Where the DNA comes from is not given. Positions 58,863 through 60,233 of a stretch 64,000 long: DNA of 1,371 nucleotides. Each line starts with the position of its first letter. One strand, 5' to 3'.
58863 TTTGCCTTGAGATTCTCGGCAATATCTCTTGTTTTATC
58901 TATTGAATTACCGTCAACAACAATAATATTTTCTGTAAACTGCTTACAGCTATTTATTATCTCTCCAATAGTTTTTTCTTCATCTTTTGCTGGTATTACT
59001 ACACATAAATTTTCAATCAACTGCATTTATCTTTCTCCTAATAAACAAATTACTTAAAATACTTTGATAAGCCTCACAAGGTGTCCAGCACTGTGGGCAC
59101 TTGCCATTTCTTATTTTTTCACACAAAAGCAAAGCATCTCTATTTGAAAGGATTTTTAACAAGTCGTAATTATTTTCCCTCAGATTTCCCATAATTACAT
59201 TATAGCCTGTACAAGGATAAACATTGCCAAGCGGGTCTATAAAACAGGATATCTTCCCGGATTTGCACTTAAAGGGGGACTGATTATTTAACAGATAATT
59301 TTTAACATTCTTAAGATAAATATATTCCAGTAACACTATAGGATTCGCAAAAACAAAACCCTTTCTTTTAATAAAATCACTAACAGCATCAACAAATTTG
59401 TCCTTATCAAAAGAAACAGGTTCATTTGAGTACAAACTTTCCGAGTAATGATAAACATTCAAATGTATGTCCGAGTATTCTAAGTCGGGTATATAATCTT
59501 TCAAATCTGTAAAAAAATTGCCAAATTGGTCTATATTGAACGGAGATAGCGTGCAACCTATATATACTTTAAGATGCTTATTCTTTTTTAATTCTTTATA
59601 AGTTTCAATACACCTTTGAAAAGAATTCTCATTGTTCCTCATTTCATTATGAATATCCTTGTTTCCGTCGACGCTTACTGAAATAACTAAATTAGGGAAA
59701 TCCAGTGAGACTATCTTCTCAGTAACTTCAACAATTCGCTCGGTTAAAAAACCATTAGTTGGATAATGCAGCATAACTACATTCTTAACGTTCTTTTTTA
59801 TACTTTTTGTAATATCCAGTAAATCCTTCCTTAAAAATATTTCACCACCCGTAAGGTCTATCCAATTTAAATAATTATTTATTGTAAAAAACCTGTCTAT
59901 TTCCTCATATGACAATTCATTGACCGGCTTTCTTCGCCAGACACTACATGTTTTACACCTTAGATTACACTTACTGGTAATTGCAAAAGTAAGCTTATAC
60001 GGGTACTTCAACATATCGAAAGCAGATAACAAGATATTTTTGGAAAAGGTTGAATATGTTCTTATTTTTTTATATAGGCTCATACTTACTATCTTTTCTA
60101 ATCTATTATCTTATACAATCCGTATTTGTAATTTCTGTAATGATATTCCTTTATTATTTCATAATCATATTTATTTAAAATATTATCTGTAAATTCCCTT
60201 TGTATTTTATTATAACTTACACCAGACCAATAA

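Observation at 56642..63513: AT-rich five-gene island next to the flagellin locus: carbamoyltransferase, GT-C, radical-SAM/SPASM, polyprenol-P-sugar-synthase-like GT2, GT-C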

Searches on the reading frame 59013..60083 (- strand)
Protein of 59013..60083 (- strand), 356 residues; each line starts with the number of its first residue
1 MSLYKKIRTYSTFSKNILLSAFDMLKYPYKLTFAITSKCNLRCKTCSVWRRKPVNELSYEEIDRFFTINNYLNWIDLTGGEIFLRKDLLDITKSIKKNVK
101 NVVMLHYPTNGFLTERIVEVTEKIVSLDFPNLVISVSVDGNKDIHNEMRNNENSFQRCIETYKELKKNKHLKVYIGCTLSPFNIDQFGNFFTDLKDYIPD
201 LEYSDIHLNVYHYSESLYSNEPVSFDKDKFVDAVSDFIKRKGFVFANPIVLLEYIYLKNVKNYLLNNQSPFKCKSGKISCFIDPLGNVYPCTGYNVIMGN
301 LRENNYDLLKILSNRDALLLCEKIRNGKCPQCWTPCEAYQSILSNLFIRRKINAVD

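Call 3: search_protein_families(library=pfam, proteins=[window:59013-60083:-], max_evalue=0.01)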
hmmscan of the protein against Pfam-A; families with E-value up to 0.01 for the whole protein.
window:59013-60083:- (356 aa): 3 families
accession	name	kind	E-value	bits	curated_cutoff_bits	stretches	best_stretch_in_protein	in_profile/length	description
PF04055.27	Radical_SAM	-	6.4e-14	52.9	29.5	1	35-191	3-163/166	Radical SAM superfamily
PF13186.11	SPASM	-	2.2e-05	25.1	21.5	1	273-333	1-67/67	Iron-sulfur cluster-binding domain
PF13353.11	Fer4_12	-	4.2e-05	24.3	22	1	36-143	12-118/137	4Fe-4S single cluster domain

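Call 4: search_protein_families(library=ncbifam, proteins=[window:59013-60083:-], max_evalue=0.01)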
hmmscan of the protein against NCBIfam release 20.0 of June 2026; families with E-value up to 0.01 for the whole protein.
window:59013-60083:- (356 aa): 53 families (the best 25 are shown)
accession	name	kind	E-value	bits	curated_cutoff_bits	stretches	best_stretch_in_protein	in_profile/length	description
TIGR03961.1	rSAM_PTO1314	hypoth_equivalog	7.3e-24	84.7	306.05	1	21-316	15-288/332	PTO1314 family radical SAM protein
TIGR04053.2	TIGR04053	equivalog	8.3e-17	61.5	395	1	24-196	3-175/366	TIGR04053 family radical SAM/SPASM domain-containing protein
NF050035.1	rSAM_WgK_link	exception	1e-16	60.9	650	1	25-187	5-164/367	radical SAM/SPASM peptide maturase WgkB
TIGR04545.1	rSAM_ahbD_hemeb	equivalog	3.2e-16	59.7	500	2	33-191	4-159/339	heme b synthase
TIGR03962.1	mycofact_rSAM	equivalog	1.1e-15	57.7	265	2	25-197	8-176/339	mycofactocin radical SAM maturase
TIGR04250.1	SCM_rSAM_ScmE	equivalog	3.3e-15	55.9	400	1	31-192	5-163/358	SynChlorMet cassette radical SAM/SPASM protein ScmE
TIGR04051.1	rSAM_NirJ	equivalog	8.3e-15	54.6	515.45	1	34-192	7-161/354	heme d1 biosynthesis radical SAM protein NirJ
NF047865.1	rSAM_PapB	equivalog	1.3e-14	54.2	340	1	31-333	5-307/330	PapB family radical SAM/SPASM ranthipeptide maturase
TIGR04055.1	rSAM_NirJ2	equivalog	3.8e-14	52.9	500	1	33-332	4-294/326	putative heme d1 biosynthesis radical SAM protein NirJ2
TIGR04133.1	rSAM_w_lipo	hypoth_equivalog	4.9e-14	52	425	1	31-332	26-321/350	TIGR04133 family radical SAM/SPASM protein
NF045574.1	sacti_mat_StsB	exception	1.7e-13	50.3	625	1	32-305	99-355/466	StsB family radical SAM/SPASM domain sactipeptide maturase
NF033640.1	N_Twi_rSAM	subfamily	8.7e-13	48.1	170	1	30-239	112-338/398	twitch domain-containing radical SAM protein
TIGR03470.1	HpnH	equivalog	3.3e-12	46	225.05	1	25-253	24-244/318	adenosyl-hopene transferase HpnH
TIGR04546.1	rSAM_ahbC_deAc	equivalog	3.5e-12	45.8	650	1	22-203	33-210/390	12,18-didecarboxysiroheme deacetylase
TIGR04303.1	GeoRSP_rSAM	equivalog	5.1e-12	46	400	1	25-333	1-297/325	GeoRSP system radical SAM/SPASM protein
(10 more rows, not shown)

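Call 14: search_solved_structures(query=window:59013-60083:-, max_evalue=0.001)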
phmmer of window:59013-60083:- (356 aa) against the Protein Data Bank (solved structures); distinct sequences matched with E-value up to 0.001: 1.
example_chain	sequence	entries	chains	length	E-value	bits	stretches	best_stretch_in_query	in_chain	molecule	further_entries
6efn_A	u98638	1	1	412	4.8e-08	35.8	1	27-189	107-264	Sporulation killing factor maturation protein SkfB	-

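Call 34: find_homologous_proteins(query=window:59013-60083:-)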
Query window:59013-60083:- (356 aa): 1210 proteins with E <= 0.001 among 3993 candidates; the best 120 are listed.
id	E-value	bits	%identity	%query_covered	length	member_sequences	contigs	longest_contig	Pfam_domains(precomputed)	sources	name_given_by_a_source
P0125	1.5e-239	812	100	100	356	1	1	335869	PF13186.12,PF04055.28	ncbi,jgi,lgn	-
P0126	2.8e-205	699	84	100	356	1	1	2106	PF13186.12,PF04055.28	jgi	-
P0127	1.8e-195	667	78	100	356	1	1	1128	PF13186.12,PF04055.28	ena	-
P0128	6.8e-194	662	79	100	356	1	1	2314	PF13186.12,PF04055.28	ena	-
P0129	1.2e-191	655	76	100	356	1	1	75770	PF13186.12,PF04055.28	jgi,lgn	-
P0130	8.8e-190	648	77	100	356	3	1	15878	PF04055.28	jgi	jgi:MoaA/NifB/PqqE/SkfB family radical SAM enzyme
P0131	2.1e-188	644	77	99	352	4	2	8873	PF13186.12,PF04055.28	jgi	-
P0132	1.6e-187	641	75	99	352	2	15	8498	PF13186.12,PF04055.28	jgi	-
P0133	6.4e-186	636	76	99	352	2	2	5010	PF13186.12,PF04055.28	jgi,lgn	-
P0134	2.3e-185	634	77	99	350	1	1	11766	PF13186.12,PF04055.28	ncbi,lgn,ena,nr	ncbi:MAG: radical SAM protein [Planctomycetes bacterium]|nr:radical SAM protein [Planctomycetota bac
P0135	8.7e-185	632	76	99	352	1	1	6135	PF13186.12,PF04055.28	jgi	jgi:MoaA/NifB/PqqE/SkfB family radical SAM enzyme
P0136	4.9e-184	630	74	99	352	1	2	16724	PF13186.12,PF04055.28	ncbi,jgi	-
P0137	2.9e-183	627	76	99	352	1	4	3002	PF13186.12,PF04055.28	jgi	-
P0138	9.1e-183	625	75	99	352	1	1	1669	PF13186.12,PF04055.28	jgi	-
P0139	1.1e-182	625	75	99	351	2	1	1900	PF13186.12,PF04055.28,PF13353.12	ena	-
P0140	1.5e-182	625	75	99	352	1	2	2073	PF04055.28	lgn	-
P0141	2.0e-182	624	74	100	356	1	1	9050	PF13186.12,PF04055.28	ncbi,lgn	-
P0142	1.2e-180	618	75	99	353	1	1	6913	PF04055.28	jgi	jgi:MoaA/NifB/PqqE/SkfB family radical SAM enzyme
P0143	1.2e-180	618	75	99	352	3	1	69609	PF13186.12,PF04055.28,PF13353.12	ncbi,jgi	-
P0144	4.7e-180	616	73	99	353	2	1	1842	PF13186.12,PF04055.28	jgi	jgi:MoaA/NifB/PqqE/SkfB family radical SAM enzyme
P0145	1.6e-179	615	75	99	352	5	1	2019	PF13186.12,PF04055.28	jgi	-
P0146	2.2e-179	614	74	99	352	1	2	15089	PF13186.12,PF04055.28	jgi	jgi:MoaA/NifB/PqqE/SkfB family radical SAM enzyme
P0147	3.6e-179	614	75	99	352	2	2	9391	PF13186.12,PF04055.28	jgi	jgi:MoaA/NifB/PqqE/SkfB family radical SAM enzyme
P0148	7.8e-179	612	73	100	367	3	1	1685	PF13186.12,PF04055.28,PF13353.12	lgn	-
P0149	9.4e-179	612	72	98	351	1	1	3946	PF13186.12,PF04055.28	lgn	-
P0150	1.2e-178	612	71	99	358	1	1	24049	PF13186.12,PF04055.28,PF13353.12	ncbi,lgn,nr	ncbi:MAG: radical SAM protein [Spirochaetales bacterium]|nr:radical SAM protein [Spirochaetales bact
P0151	1.6e-178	611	74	99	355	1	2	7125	PF04055.28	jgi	jgi:MoaA/NifB/PqqE/SkfB family radical SAM enzyme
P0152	2.5e-178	611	74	99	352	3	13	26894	PF13186.12,PF04055.28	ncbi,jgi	-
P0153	5.1e-178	610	72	99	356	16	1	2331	PF13186.12,PF04055.28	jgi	jgi:MoaA/NifB/PqqE/SkfB family radical SAM enzyme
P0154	9.0e-178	609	74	99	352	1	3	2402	PF13186.12,PF04055.28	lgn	-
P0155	1.1e-177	609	73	99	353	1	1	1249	PF13186.12,PF04055.28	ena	-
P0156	1.5e-177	608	74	98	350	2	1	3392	PF13186.12,PF04055.28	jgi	jgi:MoaA/NifB/PqqE/SkfB family radical SAM enzyme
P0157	4.6e-177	607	73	99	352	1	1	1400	PF13186.12,PF04055.28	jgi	jgi:MoaA/NifB/PqqE/SkfB family radical SAM enzyme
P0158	4.6e-177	607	71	99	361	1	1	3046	PF13186.12,PF04055.28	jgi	jgi:MoaA/NifB/PqqE/SkfB family radical SAM enzyme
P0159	1.4e-176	605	69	100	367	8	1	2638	PF13186.12,PF04055.28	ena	-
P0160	2.9e-176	604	71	99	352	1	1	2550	PF13186.12,PF04055.28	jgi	jgi:MoaA/NifB/PqqE/SkfB family radical SAM enzyme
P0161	5.5e-176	603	73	98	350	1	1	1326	PF13186.12,PF04055.28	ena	-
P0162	5.9e-176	603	73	99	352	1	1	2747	PF13186.12,PF04055.28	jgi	jgi:MoaA/NifB/PqqE/SkfB family radical SAM enzyme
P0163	7.1e-175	599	72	99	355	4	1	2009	PF13186.12,PF04055.28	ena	-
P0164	1.1e-173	596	72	98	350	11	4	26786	PF13186.12,PF04055.28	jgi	jgi:MoaA/NifB/PqqE/SkfB family radical SAM enzyme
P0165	1.9e-173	595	73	99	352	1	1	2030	PF13186.12,PF04055.28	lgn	-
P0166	5.3e-173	593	71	98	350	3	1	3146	PF13186.12,PF04055.28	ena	-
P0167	1.5e-170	585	69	98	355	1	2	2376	PF13186.12,PF04055.28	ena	-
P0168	2.7e-169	581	69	98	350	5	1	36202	PF13186.12,PF04055.28,PF13353.12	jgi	jgi:MoaA/NifB/PqqE/SkfB family radical SAM enzyme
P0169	8.7e-165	566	67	99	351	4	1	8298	PF13186.12,PF04055.28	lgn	-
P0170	3.6e-163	561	67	98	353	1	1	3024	PF13186.12,PF04055.28,PF13353.12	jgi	jgi:MoaA/NifB/PqqE/SkfB family radical SAM enzyme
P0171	1.5e-162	559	68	97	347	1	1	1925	PF04055.28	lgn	-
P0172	2.3e-152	525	61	100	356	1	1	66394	PF04055.28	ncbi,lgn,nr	ncbi:MAG: radical SAM protein [Spirochaetales bacterium]|nr:radical SAM protein [Spirochaetales bact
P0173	3.6e-99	350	46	95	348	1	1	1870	PF13186.12,PF04055.28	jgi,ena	-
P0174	3.5e-98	347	45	96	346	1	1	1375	PF13186.12,PF04055.28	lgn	-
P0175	5.6e-98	347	47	94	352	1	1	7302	PF13186.12,PF04055.28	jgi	-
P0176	2.7e-97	344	76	55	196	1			PF04055.28,PF13353.12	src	-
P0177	2.2e-96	341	45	96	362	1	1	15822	PF13186.12,PF04055.28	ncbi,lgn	-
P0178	1.5e-95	339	43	96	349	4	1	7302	PF13186.12,PF04055.28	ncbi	-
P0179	2.5e-95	338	44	96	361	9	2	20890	PF13186.12,PF04055.28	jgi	jgi:MoaA/NifB/PqqE/SkfB family radical SAM enzyme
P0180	6.6e-95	336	43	96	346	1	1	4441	PF13186.12,PF04055.28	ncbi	-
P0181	8.6e-95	336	47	94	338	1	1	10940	PF13186.12,PF04055.28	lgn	-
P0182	1.4e-94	335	45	95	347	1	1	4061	PF13186.12,PF04055.28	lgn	-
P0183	1.6e-94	335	47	94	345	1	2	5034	PF13186.12,PF04055.28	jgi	jgi:MoaA/NifB/PqqE/SkfB family radical SAM enzyme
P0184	1.6e-94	335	43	96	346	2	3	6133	PF04055.28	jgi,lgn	-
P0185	3.4e-94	334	44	96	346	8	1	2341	PF13186.12,PF04055.28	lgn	-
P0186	3.5e-94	334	46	94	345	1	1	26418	PF13186.12,PF04055.28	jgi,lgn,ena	-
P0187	7.8e-94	333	45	96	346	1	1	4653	PF04055.28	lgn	-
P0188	9.2e-94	333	46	97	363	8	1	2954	PF13186.12,PF04055.28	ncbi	-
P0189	1.1e-93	332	43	96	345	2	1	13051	PF13186.12,PF04055.28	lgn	-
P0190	1.5e-93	332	44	97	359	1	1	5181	PF13186.12,PF04055.28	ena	-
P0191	1.6e-93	332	43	97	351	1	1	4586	PF13186.12,PF04055.28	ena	-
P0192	1.6e-93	332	44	96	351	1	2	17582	PF13186.12,PF04055.28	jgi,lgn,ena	-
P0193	2.3e-93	331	44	96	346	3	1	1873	PF04055.28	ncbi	-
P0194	4.7e-93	330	44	96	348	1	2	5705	PF13186.12,PF04055.28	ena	-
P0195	6.7e-93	330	46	94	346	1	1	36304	PF13186.12,PF04055.28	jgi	-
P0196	1.0e-92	329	45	96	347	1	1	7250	PF13186.12,PF04055.28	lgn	-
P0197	1.1e-92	329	44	97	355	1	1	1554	PF13186.12,PF04055.28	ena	-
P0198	1.1e-92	329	43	96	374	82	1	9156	PF13186.12,PF04055.28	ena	-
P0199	1.1e-92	329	43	97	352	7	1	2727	PF04055.28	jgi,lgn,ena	-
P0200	1.4e-92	329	44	93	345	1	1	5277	PF04055.28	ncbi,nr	ncbi:MAG: radical SAM protein [Candidatus Woesearchaeota archaeon]|nr:radical SAM protein [Candidatu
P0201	2.1e-92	328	44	95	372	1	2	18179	PF13186.12,PF04055.28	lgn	-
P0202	2.3e-92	328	45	94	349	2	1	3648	PF13186.12,PF04055.28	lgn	-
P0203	2.7e-92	328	46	97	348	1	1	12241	PF13186.12,PF04055.28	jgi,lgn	-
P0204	2.9e-92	328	45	92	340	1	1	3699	PF13186.12,PF04055.28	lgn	-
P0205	3.3e-92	328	42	96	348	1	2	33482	PF13186.12,PF04055.28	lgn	-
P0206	4.3e-92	327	47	94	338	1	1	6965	PF13186.12,PF04055.28,PF13353.12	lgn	-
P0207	4.5e-92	327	44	97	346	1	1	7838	PF13186.12,PF04055.28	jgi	-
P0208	7.9e-92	326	42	96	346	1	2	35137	PF13186.12,PF04055.28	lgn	-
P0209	1.0e-91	326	45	97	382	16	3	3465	PF04055.28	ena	-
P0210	1.1e-91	326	43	96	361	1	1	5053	PF13186.12,PF04055.28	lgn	-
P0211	1.1e-91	326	46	91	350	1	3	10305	PF13186.12,PF04055.28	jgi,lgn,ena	-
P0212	1.3e-91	326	44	96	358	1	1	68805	PF13186.12,PF04055.28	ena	-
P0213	1.6e-91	325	42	95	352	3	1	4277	PF13186.12,PF04055.28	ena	-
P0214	2.0e-91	325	44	97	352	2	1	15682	PF13186.12,PF04055.28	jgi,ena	-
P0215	2.2e-91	325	46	94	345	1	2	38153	PF13186.12,PF04055.28,PF13353.12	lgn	-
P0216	2.7e-91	325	42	96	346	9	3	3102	PF13186.12,PF04055.28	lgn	-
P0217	4.9e-91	324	45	94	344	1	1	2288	PF13186.12,PF04055.28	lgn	-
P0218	5.9e-91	323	42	96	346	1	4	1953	PF13186.12,PF04055.28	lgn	-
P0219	8.1e-91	323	42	96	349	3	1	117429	PF13186.12,PF04055.28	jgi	-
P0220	8.1e-91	323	44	96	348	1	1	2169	PF13186.12,PF04055.28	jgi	jgi:MoaA/NifB/PqqE/SkfB family radical SAM enzyme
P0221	1.0e-90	323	43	96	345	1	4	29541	PF13186.12,PF04055.28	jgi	-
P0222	1.7e-90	322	43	96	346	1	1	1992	PF13186.12,PF04055.28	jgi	jgi:MoaA/NifB/PqqE/SkfB family radical SAM enzyme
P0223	1.9e-90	322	44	96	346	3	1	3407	PF13186.12,PF04055.28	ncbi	-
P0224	3.6e-90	321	42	97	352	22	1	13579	PF13186.12,PF04055.28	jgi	jgi:MoaA/NifB/PqqE/SkfB family radical SAM enzyme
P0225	3.9e-90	321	41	97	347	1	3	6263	PF13186.12,PF04055.28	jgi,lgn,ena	-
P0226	4.3e-90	321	43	96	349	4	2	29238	PF13186.12,PF04055.28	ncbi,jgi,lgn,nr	ncbi:MAG: radical SAM protein [Myxococcota bacterium]|jgi:MoaA/NifB/PqqE/SkfB family radical SAM enz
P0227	4.6e-90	320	42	97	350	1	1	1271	PF13186.12,PF04055.28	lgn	-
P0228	5.6e-90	320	46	88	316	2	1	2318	PF13186.12,PF04055.28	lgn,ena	-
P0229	6.0e-90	320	43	96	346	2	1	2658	PF13186.12,PF04055.28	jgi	-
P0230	7.6e-90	320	45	94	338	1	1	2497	PF13186.12,PF04055.28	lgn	-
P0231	7.9e-90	320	43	96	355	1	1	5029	PF13186.12,PF04055.28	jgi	jgi:radical SAM protein with 4Fe4S-binding SPASM domain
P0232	1.2e-89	319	43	96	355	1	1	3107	PF13186.12,PF04055.28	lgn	-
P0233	1.4e-89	319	42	96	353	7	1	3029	PF13186.12,PF04055.28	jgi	jgi:MoaA/NifB/PqqE/SkfB family radical SAM enzyme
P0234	1.4e-89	319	45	94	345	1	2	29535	PF13186.12,PF04055.28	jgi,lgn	-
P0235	1.4e-89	319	46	96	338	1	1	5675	PF13186.12,PF04055.28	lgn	-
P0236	1.7e-89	319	43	94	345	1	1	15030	PF13186.12,PF04055.28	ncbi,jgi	jgi:MoaA/NifB/PqqE/SkfB family radical SAM enzyme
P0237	1.8e-89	319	45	96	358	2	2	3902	PF13186.12,PF04055.28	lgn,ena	-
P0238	1.9e-89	318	42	96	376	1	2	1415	PF13186.12,PF04055.28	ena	-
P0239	2.7e-89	318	42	96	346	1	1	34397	PF13186.12,PF04055.28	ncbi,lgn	-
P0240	5.4e-89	317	43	96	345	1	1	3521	PF13186.12,PF04055.28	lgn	-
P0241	7.9e-89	316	42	96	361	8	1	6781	PF13186.12,PF04055.28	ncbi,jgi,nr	ncbi:MAG: radical SAM protein [Deltaproteobacteria bacterium]|nr:radical SAM protein [Deltaproteobac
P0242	8.6e-89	316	42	96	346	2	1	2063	PF13186.12,PF04055.28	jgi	-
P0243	8.8e-89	316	43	96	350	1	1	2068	PF13186.12,PF04055.28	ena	-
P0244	9.8e-89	316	44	91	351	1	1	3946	PF13186.12,PF04055.28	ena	-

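Call 36: find_encoding_contigs(protein=P0219, flank=7000, max_places=2)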
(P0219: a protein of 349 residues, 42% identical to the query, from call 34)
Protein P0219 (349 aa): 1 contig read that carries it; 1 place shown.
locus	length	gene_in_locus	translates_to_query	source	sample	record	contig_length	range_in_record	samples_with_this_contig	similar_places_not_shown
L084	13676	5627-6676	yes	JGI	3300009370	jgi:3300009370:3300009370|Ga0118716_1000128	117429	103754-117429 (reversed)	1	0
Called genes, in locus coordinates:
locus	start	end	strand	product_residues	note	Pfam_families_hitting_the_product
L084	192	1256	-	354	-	PF01073:3Beta_HSD, PF01370:Epimerase, PF04321:RmlD_sub_bind, PF13460:NAD_binding_10, PF16363:GDP_Man_Dehyd, PF07993:NAD_binding_4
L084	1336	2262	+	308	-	PF04055:Radical_SAM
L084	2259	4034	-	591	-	PF02366:PMT, PF13231:PMT_2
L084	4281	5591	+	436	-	PF01075:Glyco_transf_9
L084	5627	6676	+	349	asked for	PF04055:Radical_SAM, PF13186:SPASM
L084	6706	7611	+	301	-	-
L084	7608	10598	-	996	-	PF01564:Spermine_synth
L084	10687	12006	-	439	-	PF05935:Arylsulfotrans (weak), PF14269:Arylsulfotran_2, PF13360:PQQ_2 (weak)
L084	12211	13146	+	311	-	PF20434:BD-FAE, PF07859:Abhydrolase_3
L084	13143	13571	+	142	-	PF11969:DcpS_C, PF01230:HIT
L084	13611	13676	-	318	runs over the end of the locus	PF08240:ADH_N, PF00107:ADH_zinc_N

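Call 37: find_encoding_contigs(protein=P0212, flank=7000, max_places=2)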
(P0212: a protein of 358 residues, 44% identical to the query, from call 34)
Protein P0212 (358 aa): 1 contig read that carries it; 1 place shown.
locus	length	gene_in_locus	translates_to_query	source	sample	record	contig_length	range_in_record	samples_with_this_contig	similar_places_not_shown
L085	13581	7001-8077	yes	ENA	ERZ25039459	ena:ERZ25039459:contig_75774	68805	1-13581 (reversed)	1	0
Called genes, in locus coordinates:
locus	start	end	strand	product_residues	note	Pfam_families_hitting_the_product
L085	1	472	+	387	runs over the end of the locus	PF03706:LPG_synthase_TM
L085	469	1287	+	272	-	PF13489:Methyltransf_23, PF13847:Methyltransf_31, PF08241:Methyltransf_11, PF08242:Methyltransf_12, PF13649:Methyltransf_25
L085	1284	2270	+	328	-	PF01073:3Beta_HSD, PF01370:Epimerase, PF04321:RmlD_sub_bind, PF05368:NmrA, PF13460:NAD_binding_10, PF16363:GDP_Man_Dehyd, PF07993:NAD_binding_4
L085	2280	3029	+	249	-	PF14602:Hexapep_2 (faint), PF00132:Hexapep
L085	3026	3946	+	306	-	PF03706:LPG_synthase_TM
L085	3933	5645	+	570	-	PF13231:PMT_2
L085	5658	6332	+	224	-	PF01209:Ubie_methyltran, PF13489:Methyltransf_23, PF08003:Methyltransf_9 (weak), PF07021:MetW (faint), PF13847:Methyltransf_31, PF08241:Methyltransf_11, PF08242:Methyltransf_12, PF13649:Methyltransf_25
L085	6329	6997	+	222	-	PF00535:Glycos_transf_2, PF12804:NTP_transf_3 (weak)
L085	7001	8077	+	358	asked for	PF04055:Radical_SAM, PF13186:SPASM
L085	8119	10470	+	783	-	-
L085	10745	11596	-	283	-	-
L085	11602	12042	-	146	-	PF04069:OpuAC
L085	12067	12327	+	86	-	-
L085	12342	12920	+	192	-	PF01476:LysM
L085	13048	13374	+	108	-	-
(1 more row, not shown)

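Call 41: find_encoding_contigs(protein=P0226, flank=7000, max_places=2)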
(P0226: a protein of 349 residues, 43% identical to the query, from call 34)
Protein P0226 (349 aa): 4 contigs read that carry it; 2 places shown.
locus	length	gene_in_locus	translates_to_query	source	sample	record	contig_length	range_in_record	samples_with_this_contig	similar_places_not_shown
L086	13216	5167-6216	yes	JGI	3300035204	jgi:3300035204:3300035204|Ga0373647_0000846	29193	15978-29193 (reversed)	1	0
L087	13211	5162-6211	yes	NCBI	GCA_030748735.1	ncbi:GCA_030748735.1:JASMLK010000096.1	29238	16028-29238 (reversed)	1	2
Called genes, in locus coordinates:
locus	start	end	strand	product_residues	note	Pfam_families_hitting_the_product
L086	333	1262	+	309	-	PF04055:Radical_SAM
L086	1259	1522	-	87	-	PF10387:DUF2442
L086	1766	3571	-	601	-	PF02366:PMT (weak), PF13231:PMT_2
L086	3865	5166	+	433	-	PF01075:Glyco_transf_9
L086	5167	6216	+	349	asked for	PF04055:Radical_SAM, PF13186:SPASM (weak)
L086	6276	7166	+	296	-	-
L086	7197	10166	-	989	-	PF05175:MTS (weak), PF01564:Spermine_synth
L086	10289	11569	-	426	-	PF05935:Arylsulfotrans, PF14269:Arylsulfotran_2, PF13360:PQQ_2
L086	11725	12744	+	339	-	PF13350:Y_phosphatase3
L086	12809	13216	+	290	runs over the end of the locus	PF20434:BD-FAE, PF07859:Abhydrolase_3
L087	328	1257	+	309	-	PF04055:Radical_SAM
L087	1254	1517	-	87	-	PF10387:DUF2442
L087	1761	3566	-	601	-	PF02366:PMT (weak), PF13231:PMT_2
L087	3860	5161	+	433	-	PF01075:Glyco_transf_9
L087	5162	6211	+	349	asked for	PF04055:Radical_SAM, PF13186:SPASM (weak)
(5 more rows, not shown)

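Call 52: predict_structure(alignment_id=A3)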
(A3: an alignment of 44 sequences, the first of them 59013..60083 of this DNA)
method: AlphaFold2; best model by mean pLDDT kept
length: 356 residues; sequences in the alignment: 44
mean_pLDDT: 92.0   pTM: 0.91
mean pLDDT of the five models: 92.0, 91.8, 91.5, 90.7, 90.5
residues with pLDDT >= 90: 289; 70-90: 51; 50-70: 8; < 50: 8
segments of 3 or more residues with pLDDT < 50: 349-356
pLDDT, mean of each block of 10 residues (from residue 1): 89 94 93 97 91 95 99 97 98 98 97 98 97 97 96 98 97 96 93 97 94 74 88 95 78 92 91 92 96 92 98 96 92 89 72 36
secondary structure, 60 per line:
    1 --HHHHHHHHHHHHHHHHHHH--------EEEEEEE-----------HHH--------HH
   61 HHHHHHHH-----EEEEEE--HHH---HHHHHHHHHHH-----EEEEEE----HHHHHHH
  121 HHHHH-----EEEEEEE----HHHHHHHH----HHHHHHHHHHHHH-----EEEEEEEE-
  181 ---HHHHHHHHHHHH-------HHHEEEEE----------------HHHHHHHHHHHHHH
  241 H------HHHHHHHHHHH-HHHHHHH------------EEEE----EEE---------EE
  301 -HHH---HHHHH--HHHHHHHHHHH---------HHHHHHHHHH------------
elements in order: H3-21 E30-36 H59-68 E74-79 H88-98 E104-109 H114-125 E131-137 H142-149 H154-166 E172-179 H184-195 E206-210 H227-241 H248-258 H260-266 E279-282 E287-289 H308-312 H315-325 H335-344
